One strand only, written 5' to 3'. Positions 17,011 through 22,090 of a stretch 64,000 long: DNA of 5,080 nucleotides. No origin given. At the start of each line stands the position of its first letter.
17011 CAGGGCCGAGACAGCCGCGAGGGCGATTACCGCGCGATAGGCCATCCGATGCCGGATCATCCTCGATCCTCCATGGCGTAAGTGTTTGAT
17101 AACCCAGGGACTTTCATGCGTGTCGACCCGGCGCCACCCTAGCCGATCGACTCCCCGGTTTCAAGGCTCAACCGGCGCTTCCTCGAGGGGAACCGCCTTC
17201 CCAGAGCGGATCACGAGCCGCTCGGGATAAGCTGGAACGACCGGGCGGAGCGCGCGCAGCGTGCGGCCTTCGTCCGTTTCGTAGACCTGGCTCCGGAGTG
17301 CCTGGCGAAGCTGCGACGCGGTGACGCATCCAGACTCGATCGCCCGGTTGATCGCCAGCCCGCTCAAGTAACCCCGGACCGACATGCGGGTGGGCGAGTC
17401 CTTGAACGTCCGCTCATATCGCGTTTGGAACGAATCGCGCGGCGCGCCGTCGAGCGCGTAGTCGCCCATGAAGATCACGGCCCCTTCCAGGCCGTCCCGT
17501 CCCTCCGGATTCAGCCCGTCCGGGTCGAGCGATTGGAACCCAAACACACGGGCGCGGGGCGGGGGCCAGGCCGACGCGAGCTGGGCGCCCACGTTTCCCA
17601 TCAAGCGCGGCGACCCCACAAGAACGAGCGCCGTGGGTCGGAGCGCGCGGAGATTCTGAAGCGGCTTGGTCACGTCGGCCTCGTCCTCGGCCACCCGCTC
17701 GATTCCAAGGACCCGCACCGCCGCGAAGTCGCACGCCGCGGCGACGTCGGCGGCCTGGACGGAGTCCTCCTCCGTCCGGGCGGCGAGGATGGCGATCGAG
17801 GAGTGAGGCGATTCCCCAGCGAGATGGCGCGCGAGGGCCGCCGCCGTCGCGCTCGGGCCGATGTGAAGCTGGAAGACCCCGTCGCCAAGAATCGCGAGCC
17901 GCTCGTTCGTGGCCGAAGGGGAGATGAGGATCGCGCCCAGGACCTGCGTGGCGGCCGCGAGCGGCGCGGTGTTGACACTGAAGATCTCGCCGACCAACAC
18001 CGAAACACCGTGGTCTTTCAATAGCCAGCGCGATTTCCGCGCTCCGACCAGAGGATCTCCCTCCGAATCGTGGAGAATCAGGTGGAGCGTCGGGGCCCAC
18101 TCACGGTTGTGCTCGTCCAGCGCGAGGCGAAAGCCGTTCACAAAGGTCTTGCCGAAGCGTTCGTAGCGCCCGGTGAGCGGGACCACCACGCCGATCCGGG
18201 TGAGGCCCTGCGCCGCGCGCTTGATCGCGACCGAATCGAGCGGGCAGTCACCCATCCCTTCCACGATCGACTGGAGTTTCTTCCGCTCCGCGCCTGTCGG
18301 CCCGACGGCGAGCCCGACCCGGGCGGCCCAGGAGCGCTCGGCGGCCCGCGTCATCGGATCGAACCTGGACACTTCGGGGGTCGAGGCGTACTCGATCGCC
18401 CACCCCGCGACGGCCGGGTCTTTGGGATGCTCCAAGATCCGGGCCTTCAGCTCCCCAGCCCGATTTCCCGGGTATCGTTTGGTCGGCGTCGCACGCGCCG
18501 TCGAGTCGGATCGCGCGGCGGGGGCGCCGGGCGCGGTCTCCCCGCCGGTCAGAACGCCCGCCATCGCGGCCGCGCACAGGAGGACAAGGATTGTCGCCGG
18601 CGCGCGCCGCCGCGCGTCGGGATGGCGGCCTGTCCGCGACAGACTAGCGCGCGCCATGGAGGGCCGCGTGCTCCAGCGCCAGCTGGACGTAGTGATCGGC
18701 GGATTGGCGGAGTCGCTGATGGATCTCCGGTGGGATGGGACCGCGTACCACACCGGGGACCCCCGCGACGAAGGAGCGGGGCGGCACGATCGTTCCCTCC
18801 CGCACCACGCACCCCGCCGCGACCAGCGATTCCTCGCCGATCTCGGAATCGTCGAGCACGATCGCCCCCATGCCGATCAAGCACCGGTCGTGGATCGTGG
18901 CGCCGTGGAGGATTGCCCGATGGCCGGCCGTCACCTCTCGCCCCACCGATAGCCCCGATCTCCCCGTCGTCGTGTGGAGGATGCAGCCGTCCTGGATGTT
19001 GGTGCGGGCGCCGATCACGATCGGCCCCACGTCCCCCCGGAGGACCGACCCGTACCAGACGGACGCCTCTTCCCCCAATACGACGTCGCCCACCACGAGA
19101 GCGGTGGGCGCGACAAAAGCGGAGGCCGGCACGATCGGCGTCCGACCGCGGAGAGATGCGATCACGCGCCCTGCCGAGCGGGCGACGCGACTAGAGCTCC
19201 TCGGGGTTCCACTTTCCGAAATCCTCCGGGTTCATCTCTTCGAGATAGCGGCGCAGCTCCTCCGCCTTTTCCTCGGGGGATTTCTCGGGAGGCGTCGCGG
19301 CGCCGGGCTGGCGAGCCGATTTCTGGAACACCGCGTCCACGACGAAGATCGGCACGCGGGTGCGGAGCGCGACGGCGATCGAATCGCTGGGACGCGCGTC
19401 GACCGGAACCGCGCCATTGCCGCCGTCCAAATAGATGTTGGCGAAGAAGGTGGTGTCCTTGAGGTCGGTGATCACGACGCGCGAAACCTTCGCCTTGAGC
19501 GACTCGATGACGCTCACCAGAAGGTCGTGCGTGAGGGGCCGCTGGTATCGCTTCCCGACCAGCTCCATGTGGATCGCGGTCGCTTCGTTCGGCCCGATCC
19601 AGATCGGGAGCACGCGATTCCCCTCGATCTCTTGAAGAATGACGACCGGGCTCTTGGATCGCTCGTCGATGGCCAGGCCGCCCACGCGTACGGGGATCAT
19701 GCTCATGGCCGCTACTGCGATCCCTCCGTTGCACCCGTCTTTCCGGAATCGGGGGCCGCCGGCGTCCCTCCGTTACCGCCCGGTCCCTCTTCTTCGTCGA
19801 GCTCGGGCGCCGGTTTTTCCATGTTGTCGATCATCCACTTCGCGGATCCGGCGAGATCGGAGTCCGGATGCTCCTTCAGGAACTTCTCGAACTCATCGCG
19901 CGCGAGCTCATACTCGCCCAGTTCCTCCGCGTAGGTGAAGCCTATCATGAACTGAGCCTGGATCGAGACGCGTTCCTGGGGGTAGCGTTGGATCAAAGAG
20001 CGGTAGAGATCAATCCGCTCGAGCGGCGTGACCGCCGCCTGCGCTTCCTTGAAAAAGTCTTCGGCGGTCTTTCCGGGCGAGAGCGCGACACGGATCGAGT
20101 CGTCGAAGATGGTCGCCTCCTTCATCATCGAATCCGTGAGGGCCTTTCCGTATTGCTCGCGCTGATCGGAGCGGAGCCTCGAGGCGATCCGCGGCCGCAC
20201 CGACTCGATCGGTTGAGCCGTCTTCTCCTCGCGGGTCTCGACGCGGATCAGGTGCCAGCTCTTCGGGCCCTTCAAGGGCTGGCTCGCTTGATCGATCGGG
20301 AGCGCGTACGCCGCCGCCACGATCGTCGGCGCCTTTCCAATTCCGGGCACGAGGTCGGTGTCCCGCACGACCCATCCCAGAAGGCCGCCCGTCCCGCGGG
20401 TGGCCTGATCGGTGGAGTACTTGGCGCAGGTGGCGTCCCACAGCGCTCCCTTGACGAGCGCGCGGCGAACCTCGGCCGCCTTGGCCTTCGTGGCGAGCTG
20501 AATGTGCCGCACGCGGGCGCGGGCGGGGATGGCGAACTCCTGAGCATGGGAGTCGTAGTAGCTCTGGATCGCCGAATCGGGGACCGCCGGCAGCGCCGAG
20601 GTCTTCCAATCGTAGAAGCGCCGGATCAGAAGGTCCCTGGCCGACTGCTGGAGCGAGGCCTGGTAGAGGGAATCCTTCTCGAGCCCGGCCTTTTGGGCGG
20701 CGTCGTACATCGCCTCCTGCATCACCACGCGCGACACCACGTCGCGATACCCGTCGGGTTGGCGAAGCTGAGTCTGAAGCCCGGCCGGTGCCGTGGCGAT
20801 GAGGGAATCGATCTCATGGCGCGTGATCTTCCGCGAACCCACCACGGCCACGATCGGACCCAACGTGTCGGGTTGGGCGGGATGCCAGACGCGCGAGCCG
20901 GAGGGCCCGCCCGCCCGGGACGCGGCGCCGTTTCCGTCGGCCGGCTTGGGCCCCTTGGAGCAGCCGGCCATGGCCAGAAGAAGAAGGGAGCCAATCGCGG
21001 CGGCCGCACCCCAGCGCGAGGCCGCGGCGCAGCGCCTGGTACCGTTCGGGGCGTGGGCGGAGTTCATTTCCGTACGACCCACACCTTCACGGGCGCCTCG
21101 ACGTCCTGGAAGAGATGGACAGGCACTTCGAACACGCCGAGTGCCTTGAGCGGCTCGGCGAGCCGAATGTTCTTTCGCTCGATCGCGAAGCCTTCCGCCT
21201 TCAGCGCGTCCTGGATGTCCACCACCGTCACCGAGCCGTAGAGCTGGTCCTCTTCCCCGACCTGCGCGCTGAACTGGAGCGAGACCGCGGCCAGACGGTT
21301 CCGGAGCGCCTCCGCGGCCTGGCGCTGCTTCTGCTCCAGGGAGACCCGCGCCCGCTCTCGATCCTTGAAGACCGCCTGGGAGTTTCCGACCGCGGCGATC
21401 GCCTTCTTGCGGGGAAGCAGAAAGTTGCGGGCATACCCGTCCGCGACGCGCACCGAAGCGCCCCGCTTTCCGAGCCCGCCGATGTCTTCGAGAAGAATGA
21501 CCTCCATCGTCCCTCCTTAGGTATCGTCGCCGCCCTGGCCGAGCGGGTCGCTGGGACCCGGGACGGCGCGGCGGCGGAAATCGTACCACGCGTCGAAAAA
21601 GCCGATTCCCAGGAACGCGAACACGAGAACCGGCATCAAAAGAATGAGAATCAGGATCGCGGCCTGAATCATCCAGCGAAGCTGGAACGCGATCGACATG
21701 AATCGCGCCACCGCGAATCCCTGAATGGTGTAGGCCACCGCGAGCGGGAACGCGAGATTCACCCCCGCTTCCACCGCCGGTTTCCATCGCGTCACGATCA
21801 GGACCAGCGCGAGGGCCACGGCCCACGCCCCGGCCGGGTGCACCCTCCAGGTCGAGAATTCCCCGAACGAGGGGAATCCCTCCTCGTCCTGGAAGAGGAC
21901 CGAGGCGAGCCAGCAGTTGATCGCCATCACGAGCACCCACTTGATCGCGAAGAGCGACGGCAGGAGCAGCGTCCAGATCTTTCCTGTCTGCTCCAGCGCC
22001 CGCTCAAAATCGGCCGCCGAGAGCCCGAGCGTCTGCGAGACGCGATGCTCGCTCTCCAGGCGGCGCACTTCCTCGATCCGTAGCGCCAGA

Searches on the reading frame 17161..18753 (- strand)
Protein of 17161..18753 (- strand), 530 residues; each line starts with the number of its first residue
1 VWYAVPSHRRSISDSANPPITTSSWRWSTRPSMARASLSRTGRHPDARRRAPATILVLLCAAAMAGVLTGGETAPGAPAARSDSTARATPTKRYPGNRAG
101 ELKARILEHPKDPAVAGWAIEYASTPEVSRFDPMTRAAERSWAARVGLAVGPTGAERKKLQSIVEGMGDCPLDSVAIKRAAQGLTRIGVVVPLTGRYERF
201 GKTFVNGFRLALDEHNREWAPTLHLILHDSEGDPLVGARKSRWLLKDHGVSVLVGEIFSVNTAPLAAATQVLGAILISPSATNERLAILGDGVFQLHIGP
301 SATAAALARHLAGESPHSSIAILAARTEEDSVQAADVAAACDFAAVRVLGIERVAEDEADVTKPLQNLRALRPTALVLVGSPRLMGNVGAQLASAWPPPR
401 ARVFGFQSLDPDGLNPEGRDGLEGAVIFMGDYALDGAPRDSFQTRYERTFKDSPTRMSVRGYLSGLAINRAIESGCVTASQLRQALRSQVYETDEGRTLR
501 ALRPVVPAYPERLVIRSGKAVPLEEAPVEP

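Call 27: search_protein_families(library=pfam, proteins=[window:17161-18753:-], max_evalue=0.00001)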
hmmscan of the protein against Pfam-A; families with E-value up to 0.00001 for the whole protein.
window:17161-18753:- (530 aa): 1 family
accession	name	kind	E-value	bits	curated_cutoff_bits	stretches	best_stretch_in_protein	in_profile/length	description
PF13458.12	Peripla_BP_6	-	7.1e-35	121.7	31.7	1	186-496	3-318/343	Periplasmic binding protein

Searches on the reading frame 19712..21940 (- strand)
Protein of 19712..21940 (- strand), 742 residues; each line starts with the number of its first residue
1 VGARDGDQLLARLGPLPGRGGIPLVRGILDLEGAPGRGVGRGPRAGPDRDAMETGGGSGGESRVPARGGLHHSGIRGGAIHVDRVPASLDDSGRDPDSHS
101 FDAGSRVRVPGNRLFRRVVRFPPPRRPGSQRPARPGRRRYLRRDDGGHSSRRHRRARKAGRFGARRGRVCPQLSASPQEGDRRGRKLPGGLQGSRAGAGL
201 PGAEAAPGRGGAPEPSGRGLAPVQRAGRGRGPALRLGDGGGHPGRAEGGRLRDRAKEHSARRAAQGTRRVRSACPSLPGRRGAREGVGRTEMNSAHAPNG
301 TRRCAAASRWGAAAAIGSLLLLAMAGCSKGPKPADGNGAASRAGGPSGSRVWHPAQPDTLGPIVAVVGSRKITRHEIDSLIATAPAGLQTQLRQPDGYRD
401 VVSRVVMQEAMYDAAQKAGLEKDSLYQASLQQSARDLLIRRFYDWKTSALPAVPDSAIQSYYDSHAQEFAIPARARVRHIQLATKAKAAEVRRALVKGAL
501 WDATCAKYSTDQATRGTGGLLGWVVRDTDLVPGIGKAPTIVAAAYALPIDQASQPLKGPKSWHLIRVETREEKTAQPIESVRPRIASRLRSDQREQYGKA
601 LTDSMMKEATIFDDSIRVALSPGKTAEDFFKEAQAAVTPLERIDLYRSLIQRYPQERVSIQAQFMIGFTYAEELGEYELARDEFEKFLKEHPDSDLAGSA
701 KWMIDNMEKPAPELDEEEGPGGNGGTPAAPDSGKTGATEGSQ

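Call 27: search_protein_families(library=pfam, proteins=[window:19712-21940:-], max_evalue=0.00001)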
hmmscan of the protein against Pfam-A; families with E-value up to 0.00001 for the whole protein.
window:19712-21940:- (742 aa): 3 families
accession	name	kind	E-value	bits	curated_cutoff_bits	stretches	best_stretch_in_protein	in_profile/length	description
PF13145.12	Rotamase_2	-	1.6e-16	61.7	27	1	453-583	1-121/121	PPIC-type PPIASE domain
PF13174.12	TPR_6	-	1.4e-07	32.1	26.3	0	661-694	1-33/33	Tetratricopeptide repeat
PF00639.27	Rotamase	-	3.8e-07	31.4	21.7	1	483-568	17-96/97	PPIC-type PPIASE domain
